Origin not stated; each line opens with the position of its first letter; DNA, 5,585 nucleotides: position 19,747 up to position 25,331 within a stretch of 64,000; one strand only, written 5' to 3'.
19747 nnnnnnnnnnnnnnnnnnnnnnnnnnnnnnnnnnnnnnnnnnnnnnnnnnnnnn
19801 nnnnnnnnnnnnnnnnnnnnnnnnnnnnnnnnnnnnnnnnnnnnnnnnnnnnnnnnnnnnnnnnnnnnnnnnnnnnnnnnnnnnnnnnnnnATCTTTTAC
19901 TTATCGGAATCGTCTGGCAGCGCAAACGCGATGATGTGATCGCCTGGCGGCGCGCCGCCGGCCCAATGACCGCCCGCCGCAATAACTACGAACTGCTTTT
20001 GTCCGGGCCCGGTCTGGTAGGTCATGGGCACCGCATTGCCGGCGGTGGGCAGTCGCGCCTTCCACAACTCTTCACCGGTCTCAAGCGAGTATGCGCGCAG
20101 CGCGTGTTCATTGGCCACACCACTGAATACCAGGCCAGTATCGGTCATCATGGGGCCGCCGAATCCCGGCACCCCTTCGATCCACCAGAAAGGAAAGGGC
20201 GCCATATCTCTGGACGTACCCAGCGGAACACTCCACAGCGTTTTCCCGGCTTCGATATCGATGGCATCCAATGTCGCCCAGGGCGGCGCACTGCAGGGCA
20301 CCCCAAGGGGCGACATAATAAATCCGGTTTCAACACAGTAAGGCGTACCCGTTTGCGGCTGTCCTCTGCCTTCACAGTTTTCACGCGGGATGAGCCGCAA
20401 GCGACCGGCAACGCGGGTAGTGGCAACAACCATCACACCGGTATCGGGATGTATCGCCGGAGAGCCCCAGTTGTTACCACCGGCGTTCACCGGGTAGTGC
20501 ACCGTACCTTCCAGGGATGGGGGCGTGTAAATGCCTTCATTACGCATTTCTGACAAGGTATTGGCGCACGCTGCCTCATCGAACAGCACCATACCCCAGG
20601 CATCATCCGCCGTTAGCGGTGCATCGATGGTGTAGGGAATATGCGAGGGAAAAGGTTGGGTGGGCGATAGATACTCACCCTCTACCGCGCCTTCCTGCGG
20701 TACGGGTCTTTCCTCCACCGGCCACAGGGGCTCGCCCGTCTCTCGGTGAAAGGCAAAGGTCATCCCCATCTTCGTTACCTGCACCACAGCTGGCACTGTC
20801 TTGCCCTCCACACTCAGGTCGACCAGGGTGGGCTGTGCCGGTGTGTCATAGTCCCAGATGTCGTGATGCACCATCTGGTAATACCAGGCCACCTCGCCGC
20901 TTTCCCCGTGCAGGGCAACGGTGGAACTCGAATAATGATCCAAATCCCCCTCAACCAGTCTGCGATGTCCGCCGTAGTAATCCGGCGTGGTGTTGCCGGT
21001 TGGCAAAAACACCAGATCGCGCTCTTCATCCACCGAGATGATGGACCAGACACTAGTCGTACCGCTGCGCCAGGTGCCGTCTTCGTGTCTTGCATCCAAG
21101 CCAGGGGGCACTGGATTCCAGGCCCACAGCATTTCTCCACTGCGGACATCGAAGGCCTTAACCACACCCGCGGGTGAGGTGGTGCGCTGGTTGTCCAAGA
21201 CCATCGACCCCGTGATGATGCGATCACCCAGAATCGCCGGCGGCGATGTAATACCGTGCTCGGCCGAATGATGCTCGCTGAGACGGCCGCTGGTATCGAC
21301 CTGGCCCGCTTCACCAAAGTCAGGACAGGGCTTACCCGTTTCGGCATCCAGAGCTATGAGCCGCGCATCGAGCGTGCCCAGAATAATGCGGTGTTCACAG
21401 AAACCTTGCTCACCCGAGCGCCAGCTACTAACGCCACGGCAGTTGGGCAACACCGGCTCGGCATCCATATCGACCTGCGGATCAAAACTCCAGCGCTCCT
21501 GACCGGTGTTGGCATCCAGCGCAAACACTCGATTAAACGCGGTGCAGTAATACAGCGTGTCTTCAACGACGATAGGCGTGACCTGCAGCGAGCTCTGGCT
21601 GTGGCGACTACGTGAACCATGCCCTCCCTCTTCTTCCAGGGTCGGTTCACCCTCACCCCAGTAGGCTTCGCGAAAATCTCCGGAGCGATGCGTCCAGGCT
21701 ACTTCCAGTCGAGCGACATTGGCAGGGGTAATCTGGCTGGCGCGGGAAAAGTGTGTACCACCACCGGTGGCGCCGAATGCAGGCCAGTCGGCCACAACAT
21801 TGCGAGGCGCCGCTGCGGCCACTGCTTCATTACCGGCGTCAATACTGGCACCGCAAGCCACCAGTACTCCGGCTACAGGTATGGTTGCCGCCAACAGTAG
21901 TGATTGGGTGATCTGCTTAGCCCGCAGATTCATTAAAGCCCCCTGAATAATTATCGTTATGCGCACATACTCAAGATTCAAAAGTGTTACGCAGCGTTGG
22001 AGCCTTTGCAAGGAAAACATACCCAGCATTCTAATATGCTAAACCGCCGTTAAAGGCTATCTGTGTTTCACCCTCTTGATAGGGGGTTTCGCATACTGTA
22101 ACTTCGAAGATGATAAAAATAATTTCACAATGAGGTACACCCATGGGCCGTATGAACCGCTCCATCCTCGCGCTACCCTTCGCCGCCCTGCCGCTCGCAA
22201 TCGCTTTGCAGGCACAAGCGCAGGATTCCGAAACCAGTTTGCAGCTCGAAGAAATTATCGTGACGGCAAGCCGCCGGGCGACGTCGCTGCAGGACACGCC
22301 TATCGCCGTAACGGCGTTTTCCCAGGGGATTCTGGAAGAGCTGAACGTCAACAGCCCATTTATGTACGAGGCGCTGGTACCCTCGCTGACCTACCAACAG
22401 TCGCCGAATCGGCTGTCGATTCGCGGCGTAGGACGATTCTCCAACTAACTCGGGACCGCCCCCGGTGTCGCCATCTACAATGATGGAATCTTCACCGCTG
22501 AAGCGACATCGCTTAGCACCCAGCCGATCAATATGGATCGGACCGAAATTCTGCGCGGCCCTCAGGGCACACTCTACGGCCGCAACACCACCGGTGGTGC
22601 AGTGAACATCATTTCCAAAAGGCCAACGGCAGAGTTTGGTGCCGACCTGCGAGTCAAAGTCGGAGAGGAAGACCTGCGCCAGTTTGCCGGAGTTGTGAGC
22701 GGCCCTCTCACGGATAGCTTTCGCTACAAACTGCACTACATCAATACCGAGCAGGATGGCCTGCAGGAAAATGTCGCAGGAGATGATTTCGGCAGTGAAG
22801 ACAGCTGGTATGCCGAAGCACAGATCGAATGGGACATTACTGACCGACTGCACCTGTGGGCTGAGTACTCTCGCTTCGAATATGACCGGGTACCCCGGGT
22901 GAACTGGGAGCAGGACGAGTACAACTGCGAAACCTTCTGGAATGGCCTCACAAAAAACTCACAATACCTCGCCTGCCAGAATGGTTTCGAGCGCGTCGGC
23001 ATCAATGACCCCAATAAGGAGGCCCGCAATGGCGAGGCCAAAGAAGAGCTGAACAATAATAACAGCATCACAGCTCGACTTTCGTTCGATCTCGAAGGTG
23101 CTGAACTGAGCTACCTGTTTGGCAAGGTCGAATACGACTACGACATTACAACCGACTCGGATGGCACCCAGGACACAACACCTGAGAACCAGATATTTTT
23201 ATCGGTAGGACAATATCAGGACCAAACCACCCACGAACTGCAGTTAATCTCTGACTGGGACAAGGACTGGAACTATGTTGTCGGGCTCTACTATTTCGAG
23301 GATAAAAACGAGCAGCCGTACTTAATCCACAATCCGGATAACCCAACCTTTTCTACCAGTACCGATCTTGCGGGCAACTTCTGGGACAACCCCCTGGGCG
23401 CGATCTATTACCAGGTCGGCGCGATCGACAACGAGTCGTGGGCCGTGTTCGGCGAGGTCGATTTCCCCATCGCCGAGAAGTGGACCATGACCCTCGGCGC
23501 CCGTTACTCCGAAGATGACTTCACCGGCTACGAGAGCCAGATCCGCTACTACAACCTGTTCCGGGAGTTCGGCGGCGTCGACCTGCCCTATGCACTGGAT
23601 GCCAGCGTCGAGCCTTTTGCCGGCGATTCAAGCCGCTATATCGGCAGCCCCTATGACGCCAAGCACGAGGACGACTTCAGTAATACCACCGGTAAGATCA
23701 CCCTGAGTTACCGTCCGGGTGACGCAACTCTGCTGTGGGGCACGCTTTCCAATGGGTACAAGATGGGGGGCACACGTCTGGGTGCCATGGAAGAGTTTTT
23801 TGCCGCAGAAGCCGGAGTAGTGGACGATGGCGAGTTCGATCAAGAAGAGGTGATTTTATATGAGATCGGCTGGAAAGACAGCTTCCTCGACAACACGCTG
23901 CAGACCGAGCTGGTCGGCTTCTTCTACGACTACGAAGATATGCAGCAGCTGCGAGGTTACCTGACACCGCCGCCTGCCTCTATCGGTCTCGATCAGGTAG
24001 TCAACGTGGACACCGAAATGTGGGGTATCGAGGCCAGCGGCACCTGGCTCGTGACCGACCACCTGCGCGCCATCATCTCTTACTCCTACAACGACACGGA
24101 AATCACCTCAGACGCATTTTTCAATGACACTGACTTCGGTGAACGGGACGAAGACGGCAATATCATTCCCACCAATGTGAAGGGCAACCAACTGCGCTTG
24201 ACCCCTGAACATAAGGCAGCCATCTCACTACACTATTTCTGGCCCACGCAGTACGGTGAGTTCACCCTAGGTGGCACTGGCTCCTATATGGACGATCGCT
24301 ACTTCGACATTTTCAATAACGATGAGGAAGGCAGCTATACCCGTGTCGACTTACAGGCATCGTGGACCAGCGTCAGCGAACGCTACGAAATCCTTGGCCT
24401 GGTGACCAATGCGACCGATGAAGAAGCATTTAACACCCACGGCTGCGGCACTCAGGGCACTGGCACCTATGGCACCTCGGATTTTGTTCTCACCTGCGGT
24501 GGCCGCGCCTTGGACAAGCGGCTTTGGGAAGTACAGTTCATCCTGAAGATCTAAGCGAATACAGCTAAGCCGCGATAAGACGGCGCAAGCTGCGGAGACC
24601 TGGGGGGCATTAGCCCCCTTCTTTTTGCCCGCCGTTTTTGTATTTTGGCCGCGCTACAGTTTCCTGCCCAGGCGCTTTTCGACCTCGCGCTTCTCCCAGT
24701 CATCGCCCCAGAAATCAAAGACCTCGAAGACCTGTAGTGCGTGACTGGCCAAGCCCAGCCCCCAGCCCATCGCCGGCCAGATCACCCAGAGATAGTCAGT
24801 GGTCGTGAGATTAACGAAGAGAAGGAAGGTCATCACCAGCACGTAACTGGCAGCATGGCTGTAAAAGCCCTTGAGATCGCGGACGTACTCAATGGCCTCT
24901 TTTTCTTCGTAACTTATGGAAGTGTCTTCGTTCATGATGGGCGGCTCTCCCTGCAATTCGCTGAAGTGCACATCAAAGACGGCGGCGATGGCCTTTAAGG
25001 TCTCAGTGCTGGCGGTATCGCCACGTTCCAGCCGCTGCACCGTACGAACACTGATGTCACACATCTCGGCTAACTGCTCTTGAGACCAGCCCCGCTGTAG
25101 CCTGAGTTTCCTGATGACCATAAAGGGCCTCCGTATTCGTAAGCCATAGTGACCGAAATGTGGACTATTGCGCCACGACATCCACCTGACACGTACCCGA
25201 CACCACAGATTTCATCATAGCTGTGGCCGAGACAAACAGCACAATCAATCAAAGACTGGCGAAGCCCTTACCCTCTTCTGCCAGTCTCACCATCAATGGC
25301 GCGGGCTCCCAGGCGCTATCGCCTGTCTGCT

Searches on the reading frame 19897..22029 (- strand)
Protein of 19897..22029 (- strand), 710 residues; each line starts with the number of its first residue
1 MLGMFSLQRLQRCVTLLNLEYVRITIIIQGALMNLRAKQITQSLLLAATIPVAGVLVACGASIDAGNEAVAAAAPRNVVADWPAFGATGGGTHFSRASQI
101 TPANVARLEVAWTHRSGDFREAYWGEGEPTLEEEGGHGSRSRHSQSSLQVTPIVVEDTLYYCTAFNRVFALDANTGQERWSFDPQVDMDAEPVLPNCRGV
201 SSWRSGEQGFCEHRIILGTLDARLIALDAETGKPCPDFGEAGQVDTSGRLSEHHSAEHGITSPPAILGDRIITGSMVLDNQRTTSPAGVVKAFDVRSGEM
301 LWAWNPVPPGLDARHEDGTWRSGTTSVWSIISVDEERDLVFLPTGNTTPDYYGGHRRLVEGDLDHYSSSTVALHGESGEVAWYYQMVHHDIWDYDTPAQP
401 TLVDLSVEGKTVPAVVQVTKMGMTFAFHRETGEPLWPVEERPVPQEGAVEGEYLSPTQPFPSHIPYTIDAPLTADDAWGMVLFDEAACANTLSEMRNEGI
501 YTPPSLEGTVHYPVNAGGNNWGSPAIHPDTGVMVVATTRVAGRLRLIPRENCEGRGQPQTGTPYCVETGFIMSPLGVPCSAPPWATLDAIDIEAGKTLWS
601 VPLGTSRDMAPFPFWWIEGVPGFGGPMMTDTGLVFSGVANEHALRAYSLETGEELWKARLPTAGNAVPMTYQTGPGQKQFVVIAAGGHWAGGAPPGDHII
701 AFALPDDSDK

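Call 4: search_protein_families(library=pfam, proteins=[window:19897-22029:-], max_evalue=0.01)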
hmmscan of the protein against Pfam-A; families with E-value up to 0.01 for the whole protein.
window:19897-22029:- (710 aa): 3 families
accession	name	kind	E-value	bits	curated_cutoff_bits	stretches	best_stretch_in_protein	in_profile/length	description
PF01011.28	PQQ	-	3.2e-217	723.4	26.7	1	82-681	1-595/595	Glucose/ethanol/alcohol dehydrogenase, beta-propeller domain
PF13360.13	PQQ_2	-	8.3e-15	55.5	27.6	2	149-233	26-94/233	Outer membrane protein assembly factor BamB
PF13570.13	Beta-prop_ACSF4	-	9.3e-05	22.4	133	0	139-193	126-182/329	Beta-alanine-activating enzyme, beta-propeller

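Call 5: search_protein_families(library=ncbifam, proteins=[window:19897-22029:-], max_evalue=0.01)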
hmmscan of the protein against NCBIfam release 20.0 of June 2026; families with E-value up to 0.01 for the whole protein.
window:19897-22029:- (710 aa): 6 families
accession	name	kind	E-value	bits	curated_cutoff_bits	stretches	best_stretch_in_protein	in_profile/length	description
TIGR03074.1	PQQ_membr_DH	subfamily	5.3e-199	662.8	832.65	1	40-705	112-783/783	membrane-bound PQQ-dependent dehydrogenase, glucose/quinate/shikimate family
TIGR03075.1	PQQ_enz_alc_DH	subfamily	5.4e-60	203.5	480.05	2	79-433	18-337/530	PQQ-dependent dehydrogenase, methanol/ethanol family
TIGR04528.1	acido_non_PQQ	subfamily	9.7e-54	182.9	650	2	81-435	5-310/493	acido-empty-quinoprotein group A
TIGR03300.1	assembly_YfgL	equivalog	1.1e-13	50.6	285.2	1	144-233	53-126/377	outer membrane protein assembly factor BamB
NF008351.0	PRK11138.1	equivalog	1.1e-08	34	423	1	149-234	62-142/394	outer membrane protein assembly factor BamB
NF053615.1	SerThrKinAfsKStmc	equivalog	0.00014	20.6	1300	1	145-194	607-656/809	protein serine/threonine kinase AfsK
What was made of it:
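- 19897..22029 (-): PQQ1: glucose/quinate-type PQQ dehydrogenase without the N-terminal membrane domain. The start is probably at 21933, giving a lipobox LVAC. It is the first gene of the triad-1 operon. TIGR03074 matches profile positions 112-783 only (calls 4, 5).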

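Call 85: search_solved_structures(query=window:19897-22029:-, max_evalue=0.00001)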
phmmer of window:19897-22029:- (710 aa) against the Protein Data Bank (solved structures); distinct sequences matched with E-value up to 0.00001: 26.
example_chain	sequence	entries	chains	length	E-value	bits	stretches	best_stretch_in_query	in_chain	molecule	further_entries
1kb0_A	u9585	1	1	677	8.2e-33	116.8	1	145-433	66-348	quinohemoprotein alcohol dehydrogenase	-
1kv9_A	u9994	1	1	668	2e-32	115.5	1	147-433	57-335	TYPE II QUINOHEMOPROTEIN ALCOHOL DEHYDROGENASE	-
1yiq_A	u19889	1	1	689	6e-29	104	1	147-435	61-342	Quinohemoprotein alcohol dehydrogenase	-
8gy2_A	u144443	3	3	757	3.1e-27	98.3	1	149-465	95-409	Alcohol dehydrogenase (quinone), dehydrogenase subunit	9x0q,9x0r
6zcv_A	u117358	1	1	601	2e-25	92.3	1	144-433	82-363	Quinoprotein ethanol dehydrogenase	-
6zcw_A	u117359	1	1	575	3.1e-25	91.7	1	144-433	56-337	Quinoprotein ethanol dehydrogenase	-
6dam_A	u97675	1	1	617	3.2e-24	88.4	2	315-435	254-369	Lanthanide-dependent methanol dehydrogenase XoxF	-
4mae_A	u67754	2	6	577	1.6e-23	86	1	319-434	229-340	Methanol dehydrogenase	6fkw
7o6z_A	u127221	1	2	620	4.5e-21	78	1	315-432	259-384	Methanol dehydrogenase (Cytochrome c) subunit 1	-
6oc5_A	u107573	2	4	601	2.4e-20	75.6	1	316-440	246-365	Lanthanide-dependent methanol dehydrogenase XoxF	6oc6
5xm3_A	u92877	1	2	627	1.2e-18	70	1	151-433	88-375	Glucose dehydrogenase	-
4tqo_B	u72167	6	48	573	6.9e-18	67.4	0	316-433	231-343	Methanol dehydrogenase protein, large subunit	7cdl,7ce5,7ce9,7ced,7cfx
1flg_A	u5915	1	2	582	1.9e-17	65.9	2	151-302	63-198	PROTEIN (QUINOPROTEIN ETHANOL DEHYDROGENASE)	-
22vi_A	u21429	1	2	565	1.3e-15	59.9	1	147-688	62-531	Quinohemoprotein alcohol dehydrogenase ADH-IIG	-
4mh1_A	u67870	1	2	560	1.6e-15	59.6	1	513-691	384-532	Sorbose dehydrogenase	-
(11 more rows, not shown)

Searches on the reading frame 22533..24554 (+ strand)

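Call 32: search_protein_families(library=pfam, proteins=[window:22533-24554:+], max_evalue=0.001)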
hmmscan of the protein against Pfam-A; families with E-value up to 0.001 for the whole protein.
window:22533-24554:+ (673 aa): 1 family
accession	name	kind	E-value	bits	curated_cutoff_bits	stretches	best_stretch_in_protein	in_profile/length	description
PF00593.30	TonB_dep_Rec_b-barrel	-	3.5e-31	110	27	1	161-612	42-424/436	TonB dependent receptor-like, beta-barrel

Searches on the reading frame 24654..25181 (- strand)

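Call 32: search_protein_families(library=pfam, proteins=[window:24654-25181:-], max_evalue=0.001)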
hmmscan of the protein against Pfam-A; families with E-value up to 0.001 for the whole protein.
window:24654-25181:- (175 aa): 8 families
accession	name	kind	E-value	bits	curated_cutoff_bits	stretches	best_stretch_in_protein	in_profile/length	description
PF13239.11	2TM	-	1.1e-25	89.9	24.8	1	95-171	2-78/79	2TM domain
PF01381.28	HTH_3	-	7.2e-18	64.8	23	1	23-76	1-55/55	Helix-turn-helix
PF13560.12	HTH_31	-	1.1e-09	38.9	27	1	23-71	6-56/64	Helix-turn-helix domain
PF13443.12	HTH_26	-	2.2e-08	34.6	22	1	23-76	2-57/63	Cro/C1-type HTH DNA-binding domain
PF13413.12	HTH_25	-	2.8e-06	27.5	24.6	1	23-57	2-36/62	Helix-turn-helix domain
PF13384.12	HTH_23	-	1.2e-05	25.4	24.6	1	26-51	13-37/50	Homeodomain-like domain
PF13518.12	HTH_28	-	0.00049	20.6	25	0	27-53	8-34/52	Helix-turn-helix domain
PF12844.13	HTH_19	-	0.00097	19.4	30.2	0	23-70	4-52/64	Helix-turn-helix domain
